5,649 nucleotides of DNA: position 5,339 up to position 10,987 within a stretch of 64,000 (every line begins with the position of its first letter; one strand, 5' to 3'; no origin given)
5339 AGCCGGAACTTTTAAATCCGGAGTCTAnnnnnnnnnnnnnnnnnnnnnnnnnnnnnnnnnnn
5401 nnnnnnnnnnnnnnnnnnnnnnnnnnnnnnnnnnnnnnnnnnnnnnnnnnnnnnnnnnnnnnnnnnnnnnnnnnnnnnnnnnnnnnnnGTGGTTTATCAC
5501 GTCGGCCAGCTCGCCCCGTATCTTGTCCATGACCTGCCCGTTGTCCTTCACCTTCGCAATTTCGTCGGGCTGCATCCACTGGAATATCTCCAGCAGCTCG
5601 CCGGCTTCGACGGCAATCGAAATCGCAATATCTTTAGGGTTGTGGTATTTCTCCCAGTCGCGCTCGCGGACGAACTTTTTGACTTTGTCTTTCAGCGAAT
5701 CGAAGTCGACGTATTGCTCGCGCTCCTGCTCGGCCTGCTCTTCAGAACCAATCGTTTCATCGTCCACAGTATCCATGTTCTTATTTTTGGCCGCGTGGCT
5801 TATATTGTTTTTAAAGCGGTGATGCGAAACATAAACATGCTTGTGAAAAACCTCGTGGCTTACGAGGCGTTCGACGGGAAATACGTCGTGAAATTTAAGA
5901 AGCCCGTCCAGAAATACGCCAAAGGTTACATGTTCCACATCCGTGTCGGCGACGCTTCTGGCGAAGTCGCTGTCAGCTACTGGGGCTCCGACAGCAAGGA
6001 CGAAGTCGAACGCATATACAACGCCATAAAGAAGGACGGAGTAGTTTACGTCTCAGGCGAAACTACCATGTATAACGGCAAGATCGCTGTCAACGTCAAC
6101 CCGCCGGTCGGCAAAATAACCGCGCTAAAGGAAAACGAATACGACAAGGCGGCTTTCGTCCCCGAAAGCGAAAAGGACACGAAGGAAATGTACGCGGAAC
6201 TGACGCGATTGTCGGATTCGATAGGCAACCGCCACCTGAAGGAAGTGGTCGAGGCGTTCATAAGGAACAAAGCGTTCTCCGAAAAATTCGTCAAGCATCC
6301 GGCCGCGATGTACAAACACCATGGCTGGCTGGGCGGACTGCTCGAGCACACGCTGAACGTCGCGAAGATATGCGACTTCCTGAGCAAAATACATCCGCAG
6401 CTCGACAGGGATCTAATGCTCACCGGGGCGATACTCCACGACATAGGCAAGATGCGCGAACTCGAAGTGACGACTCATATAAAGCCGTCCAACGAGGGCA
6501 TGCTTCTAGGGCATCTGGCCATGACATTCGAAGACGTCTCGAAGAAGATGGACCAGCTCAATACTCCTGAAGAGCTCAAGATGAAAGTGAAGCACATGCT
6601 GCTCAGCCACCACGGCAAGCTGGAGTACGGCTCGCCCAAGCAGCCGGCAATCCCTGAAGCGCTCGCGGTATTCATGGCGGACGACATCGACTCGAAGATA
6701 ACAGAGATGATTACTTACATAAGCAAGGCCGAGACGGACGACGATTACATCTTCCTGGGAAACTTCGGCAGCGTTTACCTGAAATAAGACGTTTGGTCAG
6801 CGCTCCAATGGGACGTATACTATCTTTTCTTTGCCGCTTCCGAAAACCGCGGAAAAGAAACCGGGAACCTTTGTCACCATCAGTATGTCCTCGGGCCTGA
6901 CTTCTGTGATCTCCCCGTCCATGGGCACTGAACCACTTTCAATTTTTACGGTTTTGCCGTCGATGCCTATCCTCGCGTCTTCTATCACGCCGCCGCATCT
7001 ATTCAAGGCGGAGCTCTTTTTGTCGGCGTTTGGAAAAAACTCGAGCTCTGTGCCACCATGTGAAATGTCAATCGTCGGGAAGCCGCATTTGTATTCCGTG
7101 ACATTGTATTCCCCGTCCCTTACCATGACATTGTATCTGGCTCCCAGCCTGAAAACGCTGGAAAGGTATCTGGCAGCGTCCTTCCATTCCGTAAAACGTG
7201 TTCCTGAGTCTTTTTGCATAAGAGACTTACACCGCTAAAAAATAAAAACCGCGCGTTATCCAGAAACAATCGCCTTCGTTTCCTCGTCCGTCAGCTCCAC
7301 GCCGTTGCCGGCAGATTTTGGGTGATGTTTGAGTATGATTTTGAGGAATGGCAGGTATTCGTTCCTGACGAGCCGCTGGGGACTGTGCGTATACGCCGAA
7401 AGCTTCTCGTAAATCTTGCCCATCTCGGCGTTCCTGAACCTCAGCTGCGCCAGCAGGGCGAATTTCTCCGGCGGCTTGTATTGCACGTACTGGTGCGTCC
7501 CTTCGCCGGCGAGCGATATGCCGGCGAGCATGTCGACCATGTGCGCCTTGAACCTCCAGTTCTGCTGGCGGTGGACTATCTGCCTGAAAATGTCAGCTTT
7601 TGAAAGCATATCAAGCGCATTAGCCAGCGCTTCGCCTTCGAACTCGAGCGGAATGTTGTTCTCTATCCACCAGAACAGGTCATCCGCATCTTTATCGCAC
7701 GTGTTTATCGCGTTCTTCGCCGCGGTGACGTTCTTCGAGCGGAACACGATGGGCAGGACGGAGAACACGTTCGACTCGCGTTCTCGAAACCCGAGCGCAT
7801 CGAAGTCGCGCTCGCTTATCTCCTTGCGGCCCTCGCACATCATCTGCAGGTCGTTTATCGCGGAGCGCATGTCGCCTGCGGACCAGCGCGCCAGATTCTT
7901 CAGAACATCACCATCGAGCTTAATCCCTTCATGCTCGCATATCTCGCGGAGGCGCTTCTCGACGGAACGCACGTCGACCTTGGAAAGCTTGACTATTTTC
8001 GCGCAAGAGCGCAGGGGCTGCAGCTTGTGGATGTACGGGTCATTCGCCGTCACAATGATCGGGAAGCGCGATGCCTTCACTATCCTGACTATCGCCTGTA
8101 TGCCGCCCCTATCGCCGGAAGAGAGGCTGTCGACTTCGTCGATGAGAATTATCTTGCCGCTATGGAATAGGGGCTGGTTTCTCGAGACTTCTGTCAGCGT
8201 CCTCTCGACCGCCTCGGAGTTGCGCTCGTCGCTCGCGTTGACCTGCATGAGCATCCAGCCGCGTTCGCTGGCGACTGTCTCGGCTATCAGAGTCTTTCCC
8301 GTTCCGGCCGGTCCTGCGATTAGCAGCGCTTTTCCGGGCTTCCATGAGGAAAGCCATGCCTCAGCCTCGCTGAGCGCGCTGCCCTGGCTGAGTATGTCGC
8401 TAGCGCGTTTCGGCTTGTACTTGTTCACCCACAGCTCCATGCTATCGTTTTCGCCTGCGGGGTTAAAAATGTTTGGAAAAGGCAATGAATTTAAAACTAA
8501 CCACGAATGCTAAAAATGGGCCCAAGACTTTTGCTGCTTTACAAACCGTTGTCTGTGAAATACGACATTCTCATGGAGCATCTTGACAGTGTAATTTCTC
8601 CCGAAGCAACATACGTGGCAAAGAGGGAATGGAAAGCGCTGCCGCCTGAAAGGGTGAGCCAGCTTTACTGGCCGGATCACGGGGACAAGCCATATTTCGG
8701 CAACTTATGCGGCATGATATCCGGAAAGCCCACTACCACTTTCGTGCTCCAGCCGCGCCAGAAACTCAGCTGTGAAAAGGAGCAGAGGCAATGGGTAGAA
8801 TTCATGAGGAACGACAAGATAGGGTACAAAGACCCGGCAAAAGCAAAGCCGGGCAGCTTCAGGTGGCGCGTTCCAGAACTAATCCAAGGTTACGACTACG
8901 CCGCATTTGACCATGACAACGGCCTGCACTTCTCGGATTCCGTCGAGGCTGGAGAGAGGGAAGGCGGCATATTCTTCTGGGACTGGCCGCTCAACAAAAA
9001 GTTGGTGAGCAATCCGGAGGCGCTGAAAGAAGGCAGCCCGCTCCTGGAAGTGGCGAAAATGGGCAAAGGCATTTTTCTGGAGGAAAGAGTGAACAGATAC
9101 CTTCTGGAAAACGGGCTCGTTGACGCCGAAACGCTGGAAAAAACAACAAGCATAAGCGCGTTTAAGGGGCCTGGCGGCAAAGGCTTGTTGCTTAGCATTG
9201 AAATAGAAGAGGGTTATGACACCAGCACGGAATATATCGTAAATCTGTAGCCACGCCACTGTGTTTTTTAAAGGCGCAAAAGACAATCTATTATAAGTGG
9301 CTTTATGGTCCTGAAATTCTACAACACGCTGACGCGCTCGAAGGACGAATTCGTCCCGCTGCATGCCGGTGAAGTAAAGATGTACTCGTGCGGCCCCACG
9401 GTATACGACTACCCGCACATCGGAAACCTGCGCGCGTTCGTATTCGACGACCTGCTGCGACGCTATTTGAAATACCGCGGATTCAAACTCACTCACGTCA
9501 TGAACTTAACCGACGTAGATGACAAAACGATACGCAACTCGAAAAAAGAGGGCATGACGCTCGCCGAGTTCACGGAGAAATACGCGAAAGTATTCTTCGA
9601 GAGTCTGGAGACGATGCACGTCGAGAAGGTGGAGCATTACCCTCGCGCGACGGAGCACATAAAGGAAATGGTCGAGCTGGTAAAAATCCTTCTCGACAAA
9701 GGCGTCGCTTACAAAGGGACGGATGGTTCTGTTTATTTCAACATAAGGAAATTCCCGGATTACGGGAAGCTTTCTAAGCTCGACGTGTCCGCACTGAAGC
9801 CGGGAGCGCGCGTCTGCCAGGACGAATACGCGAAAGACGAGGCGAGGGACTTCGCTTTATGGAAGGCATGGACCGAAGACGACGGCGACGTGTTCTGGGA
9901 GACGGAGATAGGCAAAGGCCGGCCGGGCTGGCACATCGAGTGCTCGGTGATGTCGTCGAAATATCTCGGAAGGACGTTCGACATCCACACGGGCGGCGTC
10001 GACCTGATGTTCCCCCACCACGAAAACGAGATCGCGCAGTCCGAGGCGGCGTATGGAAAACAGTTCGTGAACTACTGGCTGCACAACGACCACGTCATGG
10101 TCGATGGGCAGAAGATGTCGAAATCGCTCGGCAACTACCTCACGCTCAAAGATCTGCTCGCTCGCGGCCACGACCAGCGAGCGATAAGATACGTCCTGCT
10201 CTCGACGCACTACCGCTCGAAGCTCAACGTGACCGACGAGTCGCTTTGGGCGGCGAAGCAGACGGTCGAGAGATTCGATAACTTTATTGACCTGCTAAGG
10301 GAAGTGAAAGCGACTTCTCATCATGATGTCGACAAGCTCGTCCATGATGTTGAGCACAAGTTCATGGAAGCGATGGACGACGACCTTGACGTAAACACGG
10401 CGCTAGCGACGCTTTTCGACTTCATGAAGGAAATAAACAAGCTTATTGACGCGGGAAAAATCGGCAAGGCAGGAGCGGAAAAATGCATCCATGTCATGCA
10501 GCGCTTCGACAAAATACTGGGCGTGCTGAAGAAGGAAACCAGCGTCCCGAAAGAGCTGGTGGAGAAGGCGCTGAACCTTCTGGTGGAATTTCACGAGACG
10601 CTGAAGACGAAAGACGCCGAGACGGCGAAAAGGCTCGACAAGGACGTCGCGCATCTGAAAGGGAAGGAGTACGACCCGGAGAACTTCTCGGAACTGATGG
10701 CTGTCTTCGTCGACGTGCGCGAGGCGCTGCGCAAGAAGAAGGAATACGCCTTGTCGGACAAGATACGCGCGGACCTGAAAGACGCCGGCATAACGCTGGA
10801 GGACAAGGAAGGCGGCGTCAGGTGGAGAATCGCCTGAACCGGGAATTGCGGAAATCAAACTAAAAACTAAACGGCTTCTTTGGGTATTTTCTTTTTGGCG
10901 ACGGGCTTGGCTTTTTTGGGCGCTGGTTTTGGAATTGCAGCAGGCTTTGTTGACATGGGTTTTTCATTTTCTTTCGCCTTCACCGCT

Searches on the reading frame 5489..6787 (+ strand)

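Call 92: search_protein_families(library=pfam, proteins=[window:5489-6787:+], max_evalue=0.0001)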
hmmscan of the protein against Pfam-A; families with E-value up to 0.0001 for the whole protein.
window:5489-6787:+ (432 aa): 2 families
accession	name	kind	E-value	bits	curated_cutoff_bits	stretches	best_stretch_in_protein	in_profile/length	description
PF01966.28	HD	-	6.9e-13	49.4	22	1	285-401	2-114/116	HD domain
PF01336.31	tRNA_anti-codon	-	8e-05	22.9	27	0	143-204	12-70/75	OB-fold nucleic acid binding domain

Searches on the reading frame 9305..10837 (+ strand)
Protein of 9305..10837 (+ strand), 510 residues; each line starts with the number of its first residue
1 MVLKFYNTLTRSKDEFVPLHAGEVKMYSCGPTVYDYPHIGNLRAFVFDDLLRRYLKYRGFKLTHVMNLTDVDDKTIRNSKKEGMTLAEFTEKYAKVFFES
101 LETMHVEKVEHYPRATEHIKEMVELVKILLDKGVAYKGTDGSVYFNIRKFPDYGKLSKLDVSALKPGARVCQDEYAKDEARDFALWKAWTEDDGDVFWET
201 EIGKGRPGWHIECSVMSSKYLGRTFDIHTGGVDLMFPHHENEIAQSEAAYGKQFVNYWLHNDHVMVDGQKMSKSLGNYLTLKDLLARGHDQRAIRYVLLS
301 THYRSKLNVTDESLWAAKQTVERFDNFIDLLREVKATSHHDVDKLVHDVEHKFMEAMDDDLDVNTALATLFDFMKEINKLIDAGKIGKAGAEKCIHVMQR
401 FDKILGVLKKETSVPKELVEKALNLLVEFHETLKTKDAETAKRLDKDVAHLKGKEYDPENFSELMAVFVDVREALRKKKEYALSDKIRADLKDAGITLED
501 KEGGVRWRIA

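Call 92: search_protein_families(library=pfam, proteins=[window:9305-10837:+], max_evalue=0.0001)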
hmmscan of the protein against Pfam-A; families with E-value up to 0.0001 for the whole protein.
window:9305-10837:+ (510 aa): 5 families
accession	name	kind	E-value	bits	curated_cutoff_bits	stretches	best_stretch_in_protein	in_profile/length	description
PF01406.26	tRNA-synt_1e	-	1.9e-115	385.8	27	1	16-318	2-300/301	tRNA synthetases class I (C) catalytic domain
PF09334.17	tRNA-synt_1g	-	1.2e-13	51.1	20.1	1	35-144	12-122/391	tRNA synthetases class I (M)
PF09190.17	DALR_2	-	1e-10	42.4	22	1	352-409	1-57/57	DALR domain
PF01921.24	tRNA-synt_1f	-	8.7e-07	28.6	27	0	266-327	277-335/360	tRNA synthetases class I (K)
PF00133.28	tRNA-synt_1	-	1.5e-05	24.4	22.7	0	226-309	330-413/414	tRNA synthetases class I (I, L, M and V)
